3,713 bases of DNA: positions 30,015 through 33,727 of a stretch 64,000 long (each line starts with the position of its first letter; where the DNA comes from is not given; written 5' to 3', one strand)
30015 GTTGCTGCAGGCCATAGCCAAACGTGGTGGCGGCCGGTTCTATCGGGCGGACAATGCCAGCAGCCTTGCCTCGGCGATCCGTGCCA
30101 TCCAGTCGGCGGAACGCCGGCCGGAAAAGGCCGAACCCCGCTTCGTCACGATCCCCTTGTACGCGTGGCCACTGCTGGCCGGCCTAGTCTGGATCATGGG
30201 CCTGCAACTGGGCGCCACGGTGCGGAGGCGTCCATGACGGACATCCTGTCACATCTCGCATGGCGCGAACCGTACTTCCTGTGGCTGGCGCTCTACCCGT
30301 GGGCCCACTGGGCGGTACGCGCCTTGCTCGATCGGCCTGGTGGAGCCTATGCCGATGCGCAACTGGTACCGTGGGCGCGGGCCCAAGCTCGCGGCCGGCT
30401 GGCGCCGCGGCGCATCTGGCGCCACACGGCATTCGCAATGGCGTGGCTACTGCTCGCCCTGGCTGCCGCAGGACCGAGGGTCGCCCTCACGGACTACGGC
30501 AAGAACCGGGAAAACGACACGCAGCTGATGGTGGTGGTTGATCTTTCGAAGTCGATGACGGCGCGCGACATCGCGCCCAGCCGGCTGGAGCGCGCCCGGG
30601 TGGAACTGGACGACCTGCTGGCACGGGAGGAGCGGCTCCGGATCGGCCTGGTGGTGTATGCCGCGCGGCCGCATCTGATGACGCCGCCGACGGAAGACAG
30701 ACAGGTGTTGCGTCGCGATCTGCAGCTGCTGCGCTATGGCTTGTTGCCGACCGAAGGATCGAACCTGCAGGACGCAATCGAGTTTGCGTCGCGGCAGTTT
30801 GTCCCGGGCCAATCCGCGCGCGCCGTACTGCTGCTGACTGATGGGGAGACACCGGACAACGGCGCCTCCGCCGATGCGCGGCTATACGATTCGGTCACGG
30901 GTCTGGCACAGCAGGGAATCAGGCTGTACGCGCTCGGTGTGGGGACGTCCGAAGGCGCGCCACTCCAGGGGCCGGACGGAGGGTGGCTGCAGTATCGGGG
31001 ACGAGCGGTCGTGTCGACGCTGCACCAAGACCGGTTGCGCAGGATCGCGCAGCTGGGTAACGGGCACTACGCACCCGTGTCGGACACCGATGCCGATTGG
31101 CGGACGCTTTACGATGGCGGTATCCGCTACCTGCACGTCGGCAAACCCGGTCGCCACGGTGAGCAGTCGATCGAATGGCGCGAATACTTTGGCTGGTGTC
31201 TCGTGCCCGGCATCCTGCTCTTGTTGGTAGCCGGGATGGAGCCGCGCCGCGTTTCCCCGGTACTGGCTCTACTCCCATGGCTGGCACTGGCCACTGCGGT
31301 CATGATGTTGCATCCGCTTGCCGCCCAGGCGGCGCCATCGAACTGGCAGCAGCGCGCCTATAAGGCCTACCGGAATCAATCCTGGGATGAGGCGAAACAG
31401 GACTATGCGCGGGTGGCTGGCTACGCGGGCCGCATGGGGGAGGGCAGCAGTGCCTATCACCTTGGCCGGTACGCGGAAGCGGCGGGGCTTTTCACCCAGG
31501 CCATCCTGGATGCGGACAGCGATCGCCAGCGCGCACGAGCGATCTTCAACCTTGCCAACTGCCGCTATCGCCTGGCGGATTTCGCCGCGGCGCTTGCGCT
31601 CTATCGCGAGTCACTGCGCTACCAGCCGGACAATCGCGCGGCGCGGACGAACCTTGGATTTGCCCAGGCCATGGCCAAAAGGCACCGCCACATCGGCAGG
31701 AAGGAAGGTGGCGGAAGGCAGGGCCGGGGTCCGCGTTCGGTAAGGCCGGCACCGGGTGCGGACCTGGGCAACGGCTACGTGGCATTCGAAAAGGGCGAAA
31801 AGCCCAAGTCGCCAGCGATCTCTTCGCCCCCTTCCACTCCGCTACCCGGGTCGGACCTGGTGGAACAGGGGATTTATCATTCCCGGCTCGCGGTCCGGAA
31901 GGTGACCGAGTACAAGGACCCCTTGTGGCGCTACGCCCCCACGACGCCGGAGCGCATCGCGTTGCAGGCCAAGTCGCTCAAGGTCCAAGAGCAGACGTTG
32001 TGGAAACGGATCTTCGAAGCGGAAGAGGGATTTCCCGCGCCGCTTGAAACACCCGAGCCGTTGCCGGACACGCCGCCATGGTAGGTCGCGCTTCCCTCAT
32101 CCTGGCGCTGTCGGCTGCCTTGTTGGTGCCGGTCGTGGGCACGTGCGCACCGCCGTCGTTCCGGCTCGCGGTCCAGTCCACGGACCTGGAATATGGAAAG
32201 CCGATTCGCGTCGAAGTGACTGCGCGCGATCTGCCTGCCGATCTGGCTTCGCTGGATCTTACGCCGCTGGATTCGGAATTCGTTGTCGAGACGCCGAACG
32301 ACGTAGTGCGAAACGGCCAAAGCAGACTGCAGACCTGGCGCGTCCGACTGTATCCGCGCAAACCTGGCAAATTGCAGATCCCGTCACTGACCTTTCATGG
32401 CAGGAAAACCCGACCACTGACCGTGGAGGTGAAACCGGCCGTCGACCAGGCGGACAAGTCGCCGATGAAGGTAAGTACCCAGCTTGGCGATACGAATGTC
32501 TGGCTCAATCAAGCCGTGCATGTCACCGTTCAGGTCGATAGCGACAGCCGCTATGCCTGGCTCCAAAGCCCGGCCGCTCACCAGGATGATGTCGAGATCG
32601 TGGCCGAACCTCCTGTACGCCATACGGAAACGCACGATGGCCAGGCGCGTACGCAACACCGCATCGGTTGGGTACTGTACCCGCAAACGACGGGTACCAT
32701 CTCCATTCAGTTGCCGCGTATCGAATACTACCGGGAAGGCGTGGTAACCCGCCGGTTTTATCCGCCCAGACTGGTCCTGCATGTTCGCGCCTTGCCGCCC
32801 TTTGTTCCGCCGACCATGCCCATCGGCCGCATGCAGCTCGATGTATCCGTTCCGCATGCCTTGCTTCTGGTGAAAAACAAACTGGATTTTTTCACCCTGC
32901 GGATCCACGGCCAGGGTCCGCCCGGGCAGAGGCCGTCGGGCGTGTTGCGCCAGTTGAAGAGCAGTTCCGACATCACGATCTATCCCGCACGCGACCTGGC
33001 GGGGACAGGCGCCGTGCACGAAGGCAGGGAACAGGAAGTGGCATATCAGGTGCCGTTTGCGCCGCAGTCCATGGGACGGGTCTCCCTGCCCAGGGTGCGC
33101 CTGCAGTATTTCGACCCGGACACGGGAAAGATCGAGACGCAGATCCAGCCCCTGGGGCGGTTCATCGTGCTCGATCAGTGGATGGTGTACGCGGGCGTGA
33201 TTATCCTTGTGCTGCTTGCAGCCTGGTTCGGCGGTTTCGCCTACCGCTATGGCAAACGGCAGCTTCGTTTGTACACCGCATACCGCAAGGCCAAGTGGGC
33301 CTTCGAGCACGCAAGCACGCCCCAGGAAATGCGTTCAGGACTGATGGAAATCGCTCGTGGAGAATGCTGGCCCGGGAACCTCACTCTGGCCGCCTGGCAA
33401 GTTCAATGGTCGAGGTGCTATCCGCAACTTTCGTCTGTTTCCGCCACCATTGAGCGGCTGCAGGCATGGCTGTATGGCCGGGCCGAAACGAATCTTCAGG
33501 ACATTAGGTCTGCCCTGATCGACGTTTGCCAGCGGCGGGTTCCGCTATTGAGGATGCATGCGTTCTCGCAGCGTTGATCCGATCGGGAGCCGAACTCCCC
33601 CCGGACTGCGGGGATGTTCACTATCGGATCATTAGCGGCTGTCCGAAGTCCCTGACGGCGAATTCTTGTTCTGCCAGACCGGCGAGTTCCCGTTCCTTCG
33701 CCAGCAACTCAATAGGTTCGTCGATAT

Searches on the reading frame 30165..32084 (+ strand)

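Call 45: search_protein_families(library=pfam, proteins=[window:30165-32084:+], max_evalue=0.00001)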
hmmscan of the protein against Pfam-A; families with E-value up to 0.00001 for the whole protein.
window:30165-32084:+ (639 aa): 3 families
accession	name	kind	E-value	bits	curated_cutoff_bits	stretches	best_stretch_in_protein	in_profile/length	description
PF13519.12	VWA_2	-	4.8e-17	63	27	1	121-228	1-107/107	von Willebrand factor type A domain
PF00092.34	VWA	-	3.6e-09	37.5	23.8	1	121-263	2-143/174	von Willebrand factor type A domain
PF07719.23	TPR_2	-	1.5e-08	34.5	27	0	457-490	1-34/34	Tetratricopeptide repeat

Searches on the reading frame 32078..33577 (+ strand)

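Call 45: search_protein_families(library=pfam, proteins=[window:32078-33577:+], max_evalue=0.00001)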
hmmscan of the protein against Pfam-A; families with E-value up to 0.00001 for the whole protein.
window:32078-33577:+ (499 aa): 1 family
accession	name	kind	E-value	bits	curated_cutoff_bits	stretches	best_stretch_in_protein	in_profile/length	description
PF13584.12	BatD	-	2.9e-18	66.7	24.1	1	32-118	3-92/92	BatD DUF11 like domain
